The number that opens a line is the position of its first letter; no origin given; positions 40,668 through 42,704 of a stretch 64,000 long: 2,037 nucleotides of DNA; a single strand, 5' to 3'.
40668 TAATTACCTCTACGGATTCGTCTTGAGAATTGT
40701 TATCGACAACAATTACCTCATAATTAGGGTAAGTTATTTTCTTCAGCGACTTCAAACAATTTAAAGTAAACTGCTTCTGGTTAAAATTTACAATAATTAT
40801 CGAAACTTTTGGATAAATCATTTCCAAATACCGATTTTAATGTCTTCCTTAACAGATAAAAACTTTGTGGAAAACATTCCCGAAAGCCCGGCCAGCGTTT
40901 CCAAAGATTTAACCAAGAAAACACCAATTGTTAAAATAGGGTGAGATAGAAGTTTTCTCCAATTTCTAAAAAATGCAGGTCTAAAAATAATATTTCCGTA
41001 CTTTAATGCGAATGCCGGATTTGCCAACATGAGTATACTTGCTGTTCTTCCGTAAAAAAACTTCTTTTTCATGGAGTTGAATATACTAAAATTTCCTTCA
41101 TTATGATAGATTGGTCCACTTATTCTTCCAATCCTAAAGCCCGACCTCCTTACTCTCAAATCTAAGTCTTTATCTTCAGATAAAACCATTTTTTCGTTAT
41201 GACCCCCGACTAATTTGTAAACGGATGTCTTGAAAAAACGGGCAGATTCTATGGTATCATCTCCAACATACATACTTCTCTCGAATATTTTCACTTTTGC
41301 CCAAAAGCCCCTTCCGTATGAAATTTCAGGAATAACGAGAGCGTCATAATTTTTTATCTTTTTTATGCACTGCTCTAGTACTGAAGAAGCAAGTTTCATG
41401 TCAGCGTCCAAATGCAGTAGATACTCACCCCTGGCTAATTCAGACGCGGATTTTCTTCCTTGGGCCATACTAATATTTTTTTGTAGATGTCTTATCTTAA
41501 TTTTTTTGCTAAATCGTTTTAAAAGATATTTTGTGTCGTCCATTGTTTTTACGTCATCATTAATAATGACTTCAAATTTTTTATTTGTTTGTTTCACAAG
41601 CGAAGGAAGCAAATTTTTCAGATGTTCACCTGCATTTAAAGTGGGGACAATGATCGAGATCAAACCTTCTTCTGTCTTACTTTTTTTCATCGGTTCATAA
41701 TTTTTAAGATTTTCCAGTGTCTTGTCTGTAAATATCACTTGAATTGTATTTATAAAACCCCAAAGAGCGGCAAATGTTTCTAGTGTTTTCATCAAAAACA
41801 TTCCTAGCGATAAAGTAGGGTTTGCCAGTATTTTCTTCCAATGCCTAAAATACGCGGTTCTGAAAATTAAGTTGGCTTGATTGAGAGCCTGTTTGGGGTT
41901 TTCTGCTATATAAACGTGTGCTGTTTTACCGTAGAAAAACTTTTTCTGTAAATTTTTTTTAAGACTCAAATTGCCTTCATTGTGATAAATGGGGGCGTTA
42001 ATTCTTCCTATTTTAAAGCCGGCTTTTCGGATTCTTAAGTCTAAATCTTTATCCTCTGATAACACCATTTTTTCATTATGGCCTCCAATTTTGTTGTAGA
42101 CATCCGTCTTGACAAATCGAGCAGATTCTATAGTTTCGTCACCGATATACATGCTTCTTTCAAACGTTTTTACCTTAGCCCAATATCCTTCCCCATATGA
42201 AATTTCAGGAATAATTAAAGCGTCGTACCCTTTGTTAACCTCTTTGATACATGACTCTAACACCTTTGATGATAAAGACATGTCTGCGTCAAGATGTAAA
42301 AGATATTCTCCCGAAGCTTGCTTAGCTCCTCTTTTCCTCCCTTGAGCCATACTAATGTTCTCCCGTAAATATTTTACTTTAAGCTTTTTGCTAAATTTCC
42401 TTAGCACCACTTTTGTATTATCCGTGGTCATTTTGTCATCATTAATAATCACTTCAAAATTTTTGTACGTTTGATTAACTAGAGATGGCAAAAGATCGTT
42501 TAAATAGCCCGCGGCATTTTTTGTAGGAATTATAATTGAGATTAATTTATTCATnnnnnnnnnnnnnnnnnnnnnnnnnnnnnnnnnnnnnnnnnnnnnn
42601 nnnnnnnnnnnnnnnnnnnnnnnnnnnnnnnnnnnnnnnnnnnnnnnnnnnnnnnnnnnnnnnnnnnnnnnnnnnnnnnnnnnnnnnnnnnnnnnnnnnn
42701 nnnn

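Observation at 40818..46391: Intragenic tandem duplication creating a two-domain GT2, followed by a small membrane protein and a giant GT-C (a GtrB-GtrA-GtrC-like trio)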

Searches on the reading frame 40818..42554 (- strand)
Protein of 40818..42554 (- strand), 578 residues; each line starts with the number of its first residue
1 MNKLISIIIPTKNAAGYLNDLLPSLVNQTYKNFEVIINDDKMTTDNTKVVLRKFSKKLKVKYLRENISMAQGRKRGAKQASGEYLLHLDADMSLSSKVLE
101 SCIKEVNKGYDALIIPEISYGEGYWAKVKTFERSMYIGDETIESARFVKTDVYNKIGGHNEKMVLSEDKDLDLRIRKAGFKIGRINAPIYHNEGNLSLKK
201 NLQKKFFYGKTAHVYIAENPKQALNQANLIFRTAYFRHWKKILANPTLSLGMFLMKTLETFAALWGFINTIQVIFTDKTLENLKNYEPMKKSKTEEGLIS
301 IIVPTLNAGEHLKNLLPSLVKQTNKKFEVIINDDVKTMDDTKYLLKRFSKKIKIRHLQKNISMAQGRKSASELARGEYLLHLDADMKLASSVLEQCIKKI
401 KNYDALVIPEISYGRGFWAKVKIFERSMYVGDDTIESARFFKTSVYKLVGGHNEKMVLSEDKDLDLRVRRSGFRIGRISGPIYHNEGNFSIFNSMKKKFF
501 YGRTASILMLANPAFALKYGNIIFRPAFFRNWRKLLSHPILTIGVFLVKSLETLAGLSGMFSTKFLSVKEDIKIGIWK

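Call 4: search_protein_families(library=pfam, proteins=[window:40818-42554:-], max_evalue=0.01)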
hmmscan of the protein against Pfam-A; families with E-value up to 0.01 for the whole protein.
window:40818-42554:- (578 aa): 7 families
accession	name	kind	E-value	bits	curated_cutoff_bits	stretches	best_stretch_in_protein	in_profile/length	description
PF00535.33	Glycos_transf_2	-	4.7e-46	157.2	23.3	2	6-131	1-131/168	Glycosyl transferase family 2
PF10111.15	Glyco_tranf_2_2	-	1e-12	48.6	27.3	1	6-106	1-111/276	Glycosyltransferase like family 2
PF13641.12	Glyco_tranf_2_3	-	3.4e-11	44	27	0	5-100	3-105/230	Glycosyltransferase like family 2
PF13632.12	Glyco_trans_2_3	-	7.5e-11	42.7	27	1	84-259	1-182/198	Glycosyl transferase family group 2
PF02709.20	Glyco_transf_7C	-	0.0027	17.7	23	0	151-187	29-67/78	N-terminal domain of galactosyltransferase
PF19583.5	ODP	-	0.0031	17.9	27.2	0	443-502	84-134/194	ODP family beta lactamase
PF04552.19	Sigma54_DBD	-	0.0048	17.1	22.8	0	416-477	80-140/160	Sigma-54, DNA binding domain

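Call 9: search_protein_families(library=ncbifam, proteins=[window:40818-42554:-], max_evalue=1)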
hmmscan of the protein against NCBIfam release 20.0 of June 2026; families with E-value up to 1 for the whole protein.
window:40818-42554:- (578 aa): 23 families
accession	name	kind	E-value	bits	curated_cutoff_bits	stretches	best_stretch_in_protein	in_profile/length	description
NF041875.1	EPS_EpsD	equivalog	4.9e-40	137.9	370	3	5-226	1-241/325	exopolysaccharide biosynthesis glycosyltransferase EpsD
TIGR04283.1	glyco_like_mftF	equivalog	1e-32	113.5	182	2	5-191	1-184/221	TIGR04283 family arsenosugar biosynthesis glycosyltransferase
NF047683.1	TeichurnBiosyTuaG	equivalog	2.9e-30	105.7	400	2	2-107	5-112/252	teichuronic acid biosynthesis protein TuaG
TIGR03937.1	PgaC_IcaA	equivalog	6.7e-26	91.2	422.3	2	263-402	14-152/407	poly-beta-1,6-N-acetyl-D-glucosamine synthase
NF007482.0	PRK10073.1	equivalog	9.1e-26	90.6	423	2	3-102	6-106/334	glycosyltransferase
NF038299.1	EPS_HpsN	equivalog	8.2e-24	84.1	425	2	4-104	2-104/317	hormogonium polysaccharide biosynthesis glycosyltransferase HpsN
NF050050.1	ProtGlycPglI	equivalog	1.6e-23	83.6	500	2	4-113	3-115/306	GalNAc(5)-diNAcBac-PP-undecaprenol beta-1,3-glucosyltransferase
TIGR03965.1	mycofact_glyco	equivalog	1.8e-23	83.1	280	3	5-221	76-309/467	mycofactocin biosynthesis glycosyltransferase MftF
NF053739.1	GlytfEpsEBac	equivalog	4.7e-20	71.7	450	2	5-197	3-207/265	glycosyltransferase EpsE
TIGR03111.1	glyc2_xrt_Gpos1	hypoth_equivalog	1.7e-13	50.2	363.95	2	5-107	51-157/439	TIGR03111 family XrtG-associated glycosyltransferase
NF038302.1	EPS_HpsE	equivalog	2.4e-13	49.8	300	2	5-95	3-100/307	hormogonium polysaccharide biosynthesis glycosyltransferase HpsE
NF007453.0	PRK10018.1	equivalog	2.5e-12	47.1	382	2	294-393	3-104/280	colanic acid biosynthesis glycosyltransferase WcaA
NF045692.1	OglycostaseCruG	equivalog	8.2e-12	44.7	600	2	286-352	30-95/386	2'-O-glycosyltransferase CruG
NF050819.1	PolSacchBiosHfsG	equivalog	1.5e-11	44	500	2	298-390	13-106/302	polysaccharide biosynthesis protein HfsG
TIGR04017.1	WcaA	equivalog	2.3e-11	43.8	495.75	2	2-95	4-99/279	colanic acid biosynthesis glycosyltransferase WcaA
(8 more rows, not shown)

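Call 13: find_homologous_proteins(query=window:40818-42554:-, max_evalue=0.00001)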
Query window:40818-42554:- (578 aa): 682 proteins with E <= 0.00001 among 8000 candidates; the best 120 are listed.
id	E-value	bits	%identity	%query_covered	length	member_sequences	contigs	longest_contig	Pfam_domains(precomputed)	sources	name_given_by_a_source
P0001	0.0e+0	1098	84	100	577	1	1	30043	PF13632.13,PF10111.15,PF13641.13,PF00535.33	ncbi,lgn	-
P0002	0.0e+0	1077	100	84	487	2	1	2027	PF13632.13,PF13641.13,PF00535.33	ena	-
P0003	0.0e+0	1074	83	100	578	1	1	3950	PF13632.13,PF10111.15,PF13641.13,PF00535.33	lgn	-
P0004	0.0e+0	1065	82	99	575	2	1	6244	PF13632.13,PF10111.15,PF13506.14,PF13641.13,PF15935.12,PF00535.33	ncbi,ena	ncbi:MAG: glycosyltransferase [Patescibacteria group bacterium]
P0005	0.0e+0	1051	80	100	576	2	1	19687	PF13632.13,PF10111.15,PF13506.14,PF13641.13,PF00535.33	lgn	-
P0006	0.0e+0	1051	80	100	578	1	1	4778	PF13632.13,PF10111.15,PF13506.14,PF13641.13,PF00535.33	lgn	-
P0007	0.0e+0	1038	78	100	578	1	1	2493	PF13632.13,PF10111.15,PF13506.14,PF13641.13,PF00535.33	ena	-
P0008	0.0e+0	1026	77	100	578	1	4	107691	PF13632.13,PF10111.15,PF13641.13,PF00535.33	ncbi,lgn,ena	-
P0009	4.0e-294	994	76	100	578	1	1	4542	PF13632.13,PF10111.15,PF13506.14,PF13641.13,PF00535.33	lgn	-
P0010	1.6e-293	992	76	100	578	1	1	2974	PF13632.13,PF10111.15,PF13506.14,PF13641.13,PF00535.33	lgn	-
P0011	4.0e-293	991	76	100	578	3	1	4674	PF13632.13,PF10111.15,PF13506.14,PF13641.13,PF00535.33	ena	-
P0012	1.2e-292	990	75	100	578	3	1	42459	PF13632.13,PF10111.15,PF13641.13,PF00535.33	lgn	-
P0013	9.7e-289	977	74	100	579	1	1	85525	PF13632.13,PF10111.15,PF13506.14,PF13641.13,PF00535.33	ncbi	-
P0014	1.9e-286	969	74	100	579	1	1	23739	PF13632.13,PF10111.15,PF13641.13,PF00535.33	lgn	-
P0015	3.1e-286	968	73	100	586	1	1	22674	PF13632.13,PF10111.15,PF13506.14,PF13641.13,PF00535.33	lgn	-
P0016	1.1e-283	960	73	100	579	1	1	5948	PF13632.13,PF10111.15,PF13506.14,PF13641.13,PF15935.12,PF00535.33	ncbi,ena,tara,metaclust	tara:strand:+ start:228 stop:1967 length:1740 start_codon:yes stop_codon:yes gene_type:complete|meta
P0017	9.3e-283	957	74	100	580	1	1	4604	PF13632.13,PF10111.15,PF13506.14,PF13641.13,PF00535.33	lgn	-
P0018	2.6e-282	955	73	100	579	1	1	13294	PF13632.13,PF10111.15,PF13506.14,PF13641.13,PF15935.12,PF00535.33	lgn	-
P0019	1.2e-280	950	72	100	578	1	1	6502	PF13632.13,PF10111.15,PF13506.14,PF13641.13,PF00535.33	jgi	jgi:glycosyltransferase involved in cell wall biosynthesis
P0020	4.6e-278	941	70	100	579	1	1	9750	PF13632.13,PF10111.15,PF13506.14,PF13641.13,PF00535.33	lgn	-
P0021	6.6e-277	938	79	89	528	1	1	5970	PF13632.13,PF10111.15,PF13506.14,PF13641.13,PF00535.33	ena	-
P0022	4.9e-274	928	71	100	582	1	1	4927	PF13632.13,PF10111.15,PF13641.13,PF00535.33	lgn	-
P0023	1.5e-272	923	71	100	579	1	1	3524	PF13632.13,PF10111.15,PF13641.13,PF00535.33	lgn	-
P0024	3.4e-265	899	67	99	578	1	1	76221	PF13632.13,PF10111.15,PF13506.14,PF13641.13,PF15935.12,PF00535.33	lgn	-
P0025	2.1e-154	533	76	54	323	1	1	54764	PF10111.15,PF00535.33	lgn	-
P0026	5.8e-152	525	74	54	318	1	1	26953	PF10111.15,PF00535.33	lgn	-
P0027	2.0e-148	514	74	54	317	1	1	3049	PF13632.13,PF00535.33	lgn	-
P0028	1.0e-102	363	36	99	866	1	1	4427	PF13632.13,PF10111.15,PF13506.14,PF13641.13,PF05050.20,PF00535.33,PF05575.17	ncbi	-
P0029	1.2e-100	356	34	97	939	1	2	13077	PF13632.13,PF10111.15,PF13641.13,PF00534.27,PF26337.1,PF00535.33,PF13692.13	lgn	-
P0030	8.9e-82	294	37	39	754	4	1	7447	PF13632.13,PF02585.23,PF10111.15,PF13641.13,PF19498.5,PF00535.33,PF02709.21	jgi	-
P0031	1.9e-75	273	42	66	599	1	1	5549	PF10111.15,PF13641.13,PF00535.33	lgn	-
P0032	2.2e-72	263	38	66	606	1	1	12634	PF10111.15,PF13506.14,PF13641.13,PF00535.33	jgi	jgi:glycosyltransferase involved in cell wall biosynthesis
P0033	2.4e-69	253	49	44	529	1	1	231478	PF10111.15,PF13641.13,PF05050.20,PF02475.24,PF00535.33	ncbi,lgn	-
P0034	2.5e-69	253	42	56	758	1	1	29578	PF13229.13,PF00535.33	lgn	-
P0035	2.4e-67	246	42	59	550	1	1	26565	PF05050.20,PF00535.33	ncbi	-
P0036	9.7e-66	241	43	46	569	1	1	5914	PF05050.20,PF00535.33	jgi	jgi:FkbM family methyltransferase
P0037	9.0e-65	238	43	51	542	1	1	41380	PF13641.13,PF05050.20,PF02475.24,PF00535.33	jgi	jgi:FkbM family methyltransferase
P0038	1.5e-59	220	42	46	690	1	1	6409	PF10111.15,PF13506.14,PF13641.13,PF00535.33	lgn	-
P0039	3.8e-59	219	35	67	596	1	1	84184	PF10111.15,PF13506.14,PF13641.13,PF00535.33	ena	-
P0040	5.0e-58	215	42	46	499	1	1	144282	PF13847.13,PF13489.13,PF10111.15,PF13649.13,PF00535.33,PF08241.19,PF08242.19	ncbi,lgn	-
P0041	6.4e-57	212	40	47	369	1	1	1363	PF10111.15,PF13641.13,PF13649.13,PF00535.33,PF08241.19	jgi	-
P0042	3.9e-54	202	42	44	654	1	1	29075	PF13641.13,PF00534.27,PF13439.13,PF00535.33,PF20706.4,PF13692.13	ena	-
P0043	1.3e-53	201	42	47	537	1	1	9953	PF13847.13,PF13489.13,PF10111.15,PF13641.13,PF13649.13,PF05219.18,PF00535.33,PF08241.19,PF08242.19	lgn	-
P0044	3.9e-53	199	39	47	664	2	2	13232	PF10111.15,PF13641.13,PF00535.33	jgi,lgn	jgi:glycosyltransferase involved in cell wall biosynthesis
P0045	7.2e-53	198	40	45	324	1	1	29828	PF10111.15,PF13641.13,PF00535.33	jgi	jgi:glycosyltransferase involved in cell wall biosynthesis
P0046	7.8e-49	185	39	44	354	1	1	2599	PF10111.15,PF13641.13,PF00535.33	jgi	jgi:GT2 family glycosyltransferase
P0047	1.5e-45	174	38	46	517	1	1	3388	PF13847.13,PF13489.13,PF10111.15,PF13641.13,PF13649.13,PF00535.33,PF08241.19,PF08242.19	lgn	-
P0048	2.6e-42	163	35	58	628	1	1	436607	PF13632.13,PF10111.15,PF13506.14,PF13641.13,PF00535.33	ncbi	-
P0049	6.6e-42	162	35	46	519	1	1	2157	PF13847.13,PF13489.13,PF03848.21,PF10111.15,PF13649.13,PF00535.33,PF08241.19,PF08242.19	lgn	-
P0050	3.5e-41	160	38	46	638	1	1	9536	PF10111.15,PF13641.13,PF00534.27,PF13579.13,PF13439.13,PF00535.33,PF20706.4,PF13692.13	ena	-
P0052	1.0e-30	125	30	46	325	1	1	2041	PF10111.15,PF00535.33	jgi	jgi:glycosyltransferase involved in cell wall biosynthesis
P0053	1.4e-22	98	40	18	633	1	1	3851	PF10111.15,PF13641.13,PF00535.33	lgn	-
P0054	4.1e-22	97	38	17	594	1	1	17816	PF13632.13,PF10111.15,PF13506.14,PF13641.13,PF00535.33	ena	-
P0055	1.3e-21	95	25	66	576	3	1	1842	PF13632.13,PF10111.15,PF13506.14,PF13641.13,PF00535.33,PF02709.21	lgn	-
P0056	3.9e-21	93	27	60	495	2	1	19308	PF13847.13,PF10111.15,PF13649.13,PF00535.33,PF08241.19,PF08242.19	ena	-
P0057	4.3e-21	93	26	67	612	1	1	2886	PF10111.15,PF13506.14,PF13641.13,PF00535.33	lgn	-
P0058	8.6e-21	92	27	67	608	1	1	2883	PF10111.15,PF13641.13,PF00535.33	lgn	-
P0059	1.6e-20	91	27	34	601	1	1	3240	PF13712.13,PF13632.13,PF10111.15,PF13506.14,PF13641.13,PF00535.33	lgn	-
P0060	1.8e-20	91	41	17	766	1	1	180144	PF10111.15,PF13641.13,PF00535.33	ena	-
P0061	1.9e-20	91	41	17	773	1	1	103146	PF10111.15,PF13641.13,PF00535.33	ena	-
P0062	1.9e-20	91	41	17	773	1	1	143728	PF10111.15,PF13641.13,PF00535.33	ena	-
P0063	2.0e-20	91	41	17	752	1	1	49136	PF10111.15,PF13641.13,PF00535.33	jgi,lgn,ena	-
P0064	2.0e-20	91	41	17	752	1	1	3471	PF10111.15,PF13641.13,PF00535.33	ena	-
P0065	2.0e-20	91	41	17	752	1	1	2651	PF10111.15,PF13641.13,PF00535.33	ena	-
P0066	2.0e-20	91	41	17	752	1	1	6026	PF10111.15,PF13641.13,PF00535.33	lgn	-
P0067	2.0e-20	91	41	17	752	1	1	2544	PF10111.15,PF13641.13,PF00535.33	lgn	-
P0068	2.0e-20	91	41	17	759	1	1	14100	PF10111.15,PF13641.13,PF00535.33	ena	-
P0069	2.0e-20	91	41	17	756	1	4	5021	PF10111.15,PF13641.13,PF00535.33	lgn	-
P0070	2.1e-20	91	41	17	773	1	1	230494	PF10111.15,PF13641.13,PF00535.33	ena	-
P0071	2.1e-20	91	41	17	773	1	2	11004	PF10111.15,PF13641.13,PF00535.33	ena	-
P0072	2.1e-20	91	41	17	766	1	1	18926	PF10111.15,PF13641.13,PF00535.33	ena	-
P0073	2.1e-20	91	41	17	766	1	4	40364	PF10111.15,PF13641.13,PF00535.33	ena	-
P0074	2.1e-20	91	41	17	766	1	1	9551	PF10111.15,PF13641.13,PF00535.33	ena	-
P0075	2.1e-20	91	41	17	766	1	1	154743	PF10111.15,PF13641.13,PF00535.33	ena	-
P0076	2.1e-20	91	41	17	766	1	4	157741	PF10111.15,PF13641.13,PF00535.33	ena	-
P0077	2.1e-20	91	41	17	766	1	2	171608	PF10111.15,PF13641.13,PF00535.33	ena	-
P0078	2.1e-20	91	41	17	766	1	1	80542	PF10111.15,PF13641.13,PF00535.33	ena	-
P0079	2.1e-20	91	41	17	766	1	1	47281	PF10111.15,PF13641.13,PF00535.33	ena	-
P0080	2.1e-20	91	41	17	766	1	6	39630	PF10111.15,PF13641.13,PF00535.33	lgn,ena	-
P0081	2.1e-20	91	41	17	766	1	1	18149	PF10111.15,PF13641.13,PF00535.33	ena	-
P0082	2.1e-20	91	41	17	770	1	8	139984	PF10111.15,PF13641.13,PF00535.33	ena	-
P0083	2.1e-20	91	41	17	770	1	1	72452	PF10111.15,PF13641.13,PF00535.33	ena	-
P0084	2.1e-20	91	41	17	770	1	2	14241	PF10111.15,PF13641.13,PF00535.33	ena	-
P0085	2.1e-20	91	41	17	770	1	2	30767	PF10111.15,PF13641.13,PF00535.33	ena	-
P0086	2.1e-20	91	41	17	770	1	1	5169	PF10111.15,PF13641.13,PF00535.33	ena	-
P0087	2.1e-20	91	41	17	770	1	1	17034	PF10111.15,PF13641.13,PF00535.33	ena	-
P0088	2.1e-20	91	41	17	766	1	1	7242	PF10111.15,PF13641.13,PF00535.33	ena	-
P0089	2.1e-20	91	41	17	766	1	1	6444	PF10111.15,PF13641.13,PF00535.33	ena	-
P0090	2.1e-20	91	41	17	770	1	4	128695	PF10111.15,PF13641.13,PF00535.33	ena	-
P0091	2.1e-20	91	41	17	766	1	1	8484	PF10111.15,PF13641.13,PF00535.33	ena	-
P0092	2.1e-20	91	41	17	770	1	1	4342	PF10111.15,PF13641.13,PF00535.33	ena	-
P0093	2.1e-20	91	41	17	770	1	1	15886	PF10111.15,PF13641.13,PF00535.33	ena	-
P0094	2.1e-20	91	41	17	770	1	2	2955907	PF10111.15,PF13641.13,PF00535.33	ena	-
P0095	2.1e-20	91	41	17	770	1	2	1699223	PF10111.15,PF13641.13,PF00535.33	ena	-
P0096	2.1e-20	91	41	17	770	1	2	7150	PF10111.15,PF13641.13,PF00535.33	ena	-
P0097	2.1e-20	91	41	17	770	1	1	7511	PF10111.15,PF13506.14,PF13641.13,PF00535.33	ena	-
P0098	2.1e-20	91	41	17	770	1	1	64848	PF10111.15,PF13641.13,PF00535.33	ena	-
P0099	2.1e-20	91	41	17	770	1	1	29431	PF10111.15,PF13641.13,PF00535.33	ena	-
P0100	2.1e-20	91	41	17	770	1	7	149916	PF10111.15,PF13641.13,PF00535.33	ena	-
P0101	2.1e-20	91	41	17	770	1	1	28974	PF10111.15,PF13641.13,PF00535.33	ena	-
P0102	2.1e-20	91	41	17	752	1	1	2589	PF10111.15,PF13641.13,PF00535.33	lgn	-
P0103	2.2e-20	91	41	17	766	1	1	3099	PF10111.15,PF13641.13,PF00535.33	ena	-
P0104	2.2e-20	91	41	17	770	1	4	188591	PF10111.15,PF13641.13,PF00535.33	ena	-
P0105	1.1e-19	89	34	21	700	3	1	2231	PF10111.15,PF13506.14,PF13641.13,PF00535.33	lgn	-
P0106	1.8e-19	88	23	84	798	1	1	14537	PF13632.13,PF10111.15,PF13506.14,PF13641.13,PF00535.33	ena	-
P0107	2.7e-19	87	43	18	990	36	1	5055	PF10111.15,PF13641.13,PF00535.33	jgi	-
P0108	2.8e-19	87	41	17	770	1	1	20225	PF10111.15,PF13641.13,PF00535.33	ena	-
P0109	3.3e-19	87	22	84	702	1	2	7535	PF13632.13,PF10111.15,PF13506.14,PF13641.13,PF00535.33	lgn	-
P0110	3.4e-19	87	23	84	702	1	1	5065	PF13632.13,PF10111.15,PF13506.14,PF13641.13,PF00535.33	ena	-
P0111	3.8e-19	87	22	84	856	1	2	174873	PF13632.13,PF10111.15,PF13506.14,PF13641.13,PF00535.33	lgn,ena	-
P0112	4.0e-19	87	23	84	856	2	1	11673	PF13632.13,PF10111.15,PF13641.13,PF00535.33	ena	-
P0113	4.3e-19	87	24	81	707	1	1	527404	PF10111.15,PF13641.13,PF00535.33,PF02709.21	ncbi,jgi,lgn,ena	jgi:glycosyltransferase involved in cell wall biosynthesis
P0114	4.5e-19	87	23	84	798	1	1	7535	PF13632.13,PF10111.15,PF13506.14,PF13641.13,PF00535.33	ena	-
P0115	4.9e-19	87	41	17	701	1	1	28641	PF10111.15,PF13641.13,PF00535.33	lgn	-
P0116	5.4e-19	86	23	84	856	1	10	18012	PF13632.13,PF10111.15,PF13641.13,PF00535.33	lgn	-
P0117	5.6e-19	86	22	84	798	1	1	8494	PF13632.13,PF10111.15,PF13506.14,PF13641.13,PF00535.33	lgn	-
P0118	5.9e-19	86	23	84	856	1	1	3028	PF13632.13,PF10111.15,PF13641.13,PF00535.33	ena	-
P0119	5.9e-19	86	23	84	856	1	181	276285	PF13632.13,PF10111.15,PF13641.13,PF00535.33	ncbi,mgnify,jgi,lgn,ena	mgnify:FL=1|jgi:predicted glycosyltransferases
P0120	5.9e-19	86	23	84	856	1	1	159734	PF13632.13,PF10111.15,PF13641.13,PF00535.33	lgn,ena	-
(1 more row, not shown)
